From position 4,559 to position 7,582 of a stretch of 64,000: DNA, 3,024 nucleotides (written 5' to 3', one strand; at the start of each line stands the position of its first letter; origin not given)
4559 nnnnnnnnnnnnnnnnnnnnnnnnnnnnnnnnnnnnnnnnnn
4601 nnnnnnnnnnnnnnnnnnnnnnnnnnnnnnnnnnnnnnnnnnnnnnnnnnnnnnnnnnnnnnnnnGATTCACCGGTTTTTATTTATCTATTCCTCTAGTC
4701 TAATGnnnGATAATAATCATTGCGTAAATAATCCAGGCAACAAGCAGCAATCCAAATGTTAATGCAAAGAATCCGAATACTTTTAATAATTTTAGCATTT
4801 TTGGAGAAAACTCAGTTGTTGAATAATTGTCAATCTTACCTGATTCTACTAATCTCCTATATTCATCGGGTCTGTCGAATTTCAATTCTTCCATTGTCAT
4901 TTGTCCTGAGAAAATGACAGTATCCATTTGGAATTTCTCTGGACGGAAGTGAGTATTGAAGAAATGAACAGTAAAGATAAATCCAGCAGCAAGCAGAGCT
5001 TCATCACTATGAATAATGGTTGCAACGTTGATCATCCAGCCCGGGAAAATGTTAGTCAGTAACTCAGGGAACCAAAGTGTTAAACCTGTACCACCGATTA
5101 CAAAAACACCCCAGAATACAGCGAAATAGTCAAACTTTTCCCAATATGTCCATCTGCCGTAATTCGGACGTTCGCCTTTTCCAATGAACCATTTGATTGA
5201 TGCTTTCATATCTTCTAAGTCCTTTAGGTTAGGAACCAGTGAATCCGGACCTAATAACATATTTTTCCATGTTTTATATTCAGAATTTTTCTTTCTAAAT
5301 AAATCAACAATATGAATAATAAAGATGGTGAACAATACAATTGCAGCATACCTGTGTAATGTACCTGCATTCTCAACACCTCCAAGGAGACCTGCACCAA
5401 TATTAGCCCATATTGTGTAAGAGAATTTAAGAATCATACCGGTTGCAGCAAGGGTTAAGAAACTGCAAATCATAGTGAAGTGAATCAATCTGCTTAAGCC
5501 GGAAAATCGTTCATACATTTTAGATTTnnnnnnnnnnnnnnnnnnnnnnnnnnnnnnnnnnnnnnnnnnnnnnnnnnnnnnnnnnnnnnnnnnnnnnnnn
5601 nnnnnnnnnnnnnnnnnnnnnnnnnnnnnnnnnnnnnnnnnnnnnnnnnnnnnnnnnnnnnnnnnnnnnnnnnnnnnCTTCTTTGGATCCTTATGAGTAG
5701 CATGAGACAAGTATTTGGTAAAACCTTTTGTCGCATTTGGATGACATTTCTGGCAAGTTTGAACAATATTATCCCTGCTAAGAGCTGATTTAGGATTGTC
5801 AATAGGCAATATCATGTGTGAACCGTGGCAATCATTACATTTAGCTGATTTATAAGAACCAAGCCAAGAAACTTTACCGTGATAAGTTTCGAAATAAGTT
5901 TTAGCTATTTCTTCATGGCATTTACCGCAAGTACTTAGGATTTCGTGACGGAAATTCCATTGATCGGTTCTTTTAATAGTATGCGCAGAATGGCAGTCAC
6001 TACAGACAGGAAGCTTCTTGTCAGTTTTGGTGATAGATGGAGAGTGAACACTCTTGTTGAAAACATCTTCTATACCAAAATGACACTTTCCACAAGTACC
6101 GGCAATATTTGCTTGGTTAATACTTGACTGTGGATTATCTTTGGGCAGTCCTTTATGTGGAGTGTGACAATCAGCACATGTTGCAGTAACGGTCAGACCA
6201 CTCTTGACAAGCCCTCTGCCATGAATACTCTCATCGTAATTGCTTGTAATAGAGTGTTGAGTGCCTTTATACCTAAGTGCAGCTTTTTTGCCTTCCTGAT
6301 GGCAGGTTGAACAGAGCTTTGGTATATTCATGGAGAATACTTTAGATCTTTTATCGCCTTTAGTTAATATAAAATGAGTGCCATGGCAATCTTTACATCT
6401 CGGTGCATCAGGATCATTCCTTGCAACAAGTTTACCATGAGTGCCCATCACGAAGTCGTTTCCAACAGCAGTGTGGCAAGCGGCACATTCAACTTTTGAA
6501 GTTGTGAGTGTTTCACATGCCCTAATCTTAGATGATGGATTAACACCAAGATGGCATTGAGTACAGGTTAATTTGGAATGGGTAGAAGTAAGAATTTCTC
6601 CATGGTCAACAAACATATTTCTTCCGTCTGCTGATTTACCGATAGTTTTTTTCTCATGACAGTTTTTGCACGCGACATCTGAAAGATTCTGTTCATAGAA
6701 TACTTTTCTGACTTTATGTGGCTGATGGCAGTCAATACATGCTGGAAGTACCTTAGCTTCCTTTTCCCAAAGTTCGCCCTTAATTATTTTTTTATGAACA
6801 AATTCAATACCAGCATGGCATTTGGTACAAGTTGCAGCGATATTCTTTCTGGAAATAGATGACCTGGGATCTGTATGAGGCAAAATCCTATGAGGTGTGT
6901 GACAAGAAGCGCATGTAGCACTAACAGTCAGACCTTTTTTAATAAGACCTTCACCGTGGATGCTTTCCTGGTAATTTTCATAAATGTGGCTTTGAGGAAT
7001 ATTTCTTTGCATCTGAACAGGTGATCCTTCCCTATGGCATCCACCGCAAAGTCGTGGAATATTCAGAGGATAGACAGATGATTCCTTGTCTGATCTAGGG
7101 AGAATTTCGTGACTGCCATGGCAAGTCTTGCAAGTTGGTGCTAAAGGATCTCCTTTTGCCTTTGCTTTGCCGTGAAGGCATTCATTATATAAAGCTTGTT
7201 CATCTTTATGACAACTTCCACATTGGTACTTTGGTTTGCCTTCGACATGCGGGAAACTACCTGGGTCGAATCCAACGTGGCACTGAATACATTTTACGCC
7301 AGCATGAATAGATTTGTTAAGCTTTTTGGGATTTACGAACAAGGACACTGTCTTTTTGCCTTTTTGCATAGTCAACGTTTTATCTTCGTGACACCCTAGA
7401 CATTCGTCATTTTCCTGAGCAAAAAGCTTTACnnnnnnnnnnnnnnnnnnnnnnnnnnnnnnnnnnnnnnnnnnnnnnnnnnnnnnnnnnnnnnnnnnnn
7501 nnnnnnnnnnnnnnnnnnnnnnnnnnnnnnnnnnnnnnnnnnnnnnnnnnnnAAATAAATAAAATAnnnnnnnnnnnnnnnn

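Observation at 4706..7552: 19-heme CbcL-like protein built by tandem duplication of an 8-heme module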

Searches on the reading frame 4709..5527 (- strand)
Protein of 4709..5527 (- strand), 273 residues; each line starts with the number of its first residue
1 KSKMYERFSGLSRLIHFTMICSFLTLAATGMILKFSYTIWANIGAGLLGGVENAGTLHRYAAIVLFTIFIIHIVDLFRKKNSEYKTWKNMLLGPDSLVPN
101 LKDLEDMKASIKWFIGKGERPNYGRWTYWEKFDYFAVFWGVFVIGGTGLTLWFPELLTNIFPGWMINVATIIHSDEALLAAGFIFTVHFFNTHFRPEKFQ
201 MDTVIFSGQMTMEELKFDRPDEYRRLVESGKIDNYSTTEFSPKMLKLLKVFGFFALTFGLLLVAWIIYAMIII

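Call 51: search_solved_structures(query=window:4709-5527:-, max_evalue=10, show_alignments=3)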
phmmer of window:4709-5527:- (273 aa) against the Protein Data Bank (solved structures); distinct sequences matched with E-value up to 10: 2.
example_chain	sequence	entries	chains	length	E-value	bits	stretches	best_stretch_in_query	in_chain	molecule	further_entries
1kqf_C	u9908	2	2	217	0.0029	20.4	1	1-191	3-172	FORMATE DEHYDROGENASE, NITRATE-INDUCIBLE, CYTOCHROME B556(FDN) SUBUNIT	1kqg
6tb4_E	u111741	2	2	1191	0.91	12.2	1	181-217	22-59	Subunit of the SAGA transcriptional regulatory complex, involved in proper assembly of the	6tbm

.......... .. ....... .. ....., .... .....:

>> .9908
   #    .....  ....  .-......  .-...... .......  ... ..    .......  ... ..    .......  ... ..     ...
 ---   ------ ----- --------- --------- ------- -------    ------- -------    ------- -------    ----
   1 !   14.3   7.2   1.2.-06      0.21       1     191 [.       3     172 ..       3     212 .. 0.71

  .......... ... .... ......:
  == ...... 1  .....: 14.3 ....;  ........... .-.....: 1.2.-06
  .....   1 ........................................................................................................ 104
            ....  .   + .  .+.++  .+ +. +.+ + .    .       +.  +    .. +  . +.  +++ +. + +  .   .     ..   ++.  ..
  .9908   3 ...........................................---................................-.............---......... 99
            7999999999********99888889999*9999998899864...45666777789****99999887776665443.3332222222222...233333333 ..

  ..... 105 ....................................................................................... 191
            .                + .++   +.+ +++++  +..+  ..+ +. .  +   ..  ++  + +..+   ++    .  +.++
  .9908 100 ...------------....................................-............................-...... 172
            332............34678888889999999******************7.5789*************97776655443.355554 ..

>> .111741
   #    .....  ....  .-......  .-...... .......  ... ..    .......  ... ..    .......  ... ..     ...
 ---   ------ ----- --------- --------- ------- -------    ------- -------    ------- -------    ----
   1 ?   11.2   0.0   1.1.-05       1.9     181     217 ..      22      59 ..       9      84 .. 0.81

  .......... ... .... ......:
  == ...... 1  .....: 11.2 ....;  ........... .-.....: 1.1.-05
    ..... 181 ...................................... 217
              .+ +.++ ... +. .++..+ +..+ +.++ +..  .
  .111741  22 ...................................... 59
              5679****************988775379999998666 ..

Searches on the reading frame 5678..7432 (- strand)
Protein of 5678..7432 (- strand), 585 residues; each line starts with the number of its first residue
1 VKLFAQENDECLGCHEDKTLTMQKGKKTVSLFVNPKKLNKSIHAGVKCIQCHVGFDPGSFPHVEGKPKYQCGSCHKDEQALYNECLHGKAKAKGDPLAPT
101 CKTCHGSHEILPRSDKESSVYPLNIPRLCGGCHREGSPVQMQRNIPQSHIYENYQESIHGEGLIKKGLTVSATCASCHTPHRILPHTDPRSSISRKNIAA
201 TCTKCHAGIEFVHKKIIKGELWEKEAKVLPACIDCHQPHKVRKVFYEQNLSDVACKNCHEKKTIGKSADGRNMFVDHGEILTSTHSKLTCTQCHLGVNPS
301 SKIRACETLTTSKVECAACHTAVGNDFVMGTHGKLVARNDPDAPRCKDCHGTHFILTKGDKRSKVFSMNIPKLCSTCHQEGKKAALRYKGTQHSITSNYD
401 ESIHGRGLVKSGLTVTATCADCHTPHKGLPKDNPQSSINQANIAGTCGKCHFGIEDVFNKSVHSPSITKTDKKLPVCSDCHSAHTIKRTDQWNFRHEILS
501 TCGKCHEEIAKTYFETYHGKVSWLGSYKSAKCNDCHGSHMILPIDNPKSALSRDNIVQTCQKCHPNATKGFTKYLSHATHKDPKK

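Call 57: predict_structure(alignment_id=A2)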
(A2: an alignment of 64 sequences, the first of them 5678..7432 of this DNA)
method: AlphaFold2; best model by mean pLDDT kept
length: 585 residues; sequences in the alignment: 64
mean_pLDDT: 79.2   pTM: 0.54
mean pLDDT of the five models: 79.2, 78.6, 78.0, 70.7, 66.9
residues with pLDDT >= 90: 118; 70-90: 346; 50-70: 107; < 50: 14
segments of 3 or more residues with pLDDT < 50: 1-4, 242-249
pLDDT, mean of each block of 10 residues (from residue 1): 61 89 84 91 88 74 69 90 94 93 89 93 92 90 84 82 74 85 90 83 70 54 57 64 45 74 75 84 85 65 57 70 89 89 87 89 92 87 77 82 78 80 88 91 89 89 86 79 65 65 68 73 74 77 84 86 85 60 49
secondary structure, 60 per line:
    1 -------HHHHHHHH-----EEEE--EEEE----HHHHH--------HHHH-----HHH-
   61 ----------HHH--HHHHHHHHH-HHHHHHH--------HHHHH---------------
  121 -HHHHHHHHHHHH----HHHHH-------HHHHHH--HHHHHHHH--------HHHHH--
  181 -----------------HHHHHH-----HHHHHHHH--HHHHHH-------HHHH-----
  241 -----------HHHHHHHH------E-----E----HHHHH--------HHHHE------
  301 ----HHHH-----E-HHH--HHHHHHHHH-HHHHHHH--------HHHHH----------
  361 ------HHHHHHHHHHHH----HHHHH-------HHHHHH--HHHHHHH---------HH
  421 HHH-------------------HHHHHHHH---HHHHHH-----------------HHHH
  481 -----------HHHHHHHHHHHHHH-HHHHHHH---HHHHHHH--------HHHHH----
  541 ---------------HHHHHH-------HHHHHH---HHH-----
elements in order: H8-15 E21-24 E27-30 H35-39 H48-51 H76-84 H86-92 H101-105 H122-133 H138-142 H150-155 H158-165 H174-178 H198-203 H209-216 H219-224 H232-235 H252-259 H277-281 H290-293 H305-308 H321-329 H331-337 H346-350 H367-378 H383-387 H395-400 H403-409 H419-423 H443-450 H454-459 H477-480 H492-505 H507-513 H517-523 H532-536 H556-561 H569-574

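Call 59: fold_search(model_id=the predicted structure, library=pdb)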
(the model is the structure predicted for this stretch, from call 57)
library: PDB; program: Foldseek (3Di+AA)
matches with E <= 10: 7; with E <= 0.001: 0
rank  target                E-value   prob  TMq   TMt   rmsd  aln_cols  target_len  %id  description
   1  6r2q_A                2.3e-02  1.00  0.25  0.47   6.8       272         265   21  Structure of the Mtr complex (released 2020-04-22)
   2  6t5e                  6.7e-02  0.99  0.21  0.27   8.7       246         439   20  Hydroxylamine Oxidoreductase from Brocadia fulgida (released 2020-11-18)
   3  4n4j                  3.7e-01  0.21  0.13  0.15  18.7       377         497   15  Kuenenia stuttgartiensis hydroxylamine oxidoreductase (released 2013-12-11)
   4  6hif_I                5.8e-01  0.85  0.23  0.25   6.0       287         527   18  Kuenenia stuttgartiensis hydrazine dehydrogenase complex (released 2019-04-17)
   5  1fgj_A                5.8e-01  0.33  0.18  0.20  14.4       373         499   14  X-RAY STRUCTURE OF HYDROXYLAMINE OXIDOREDUCTASE (released 1998-03-04)
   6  4n4n_E                8.7e-01  0.10  0.13  0.15  23.8       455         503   14  Nitrosomonas europea HAO (released 2013-12-11)
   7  4fas_A                2.4e+00  0.02  0.08  0.09  28.0       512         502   14  Complex crystal structure of hydroxylamine oxidoreductase and NE1300 from Nitrosomonas europaea (released 2013-09-04)
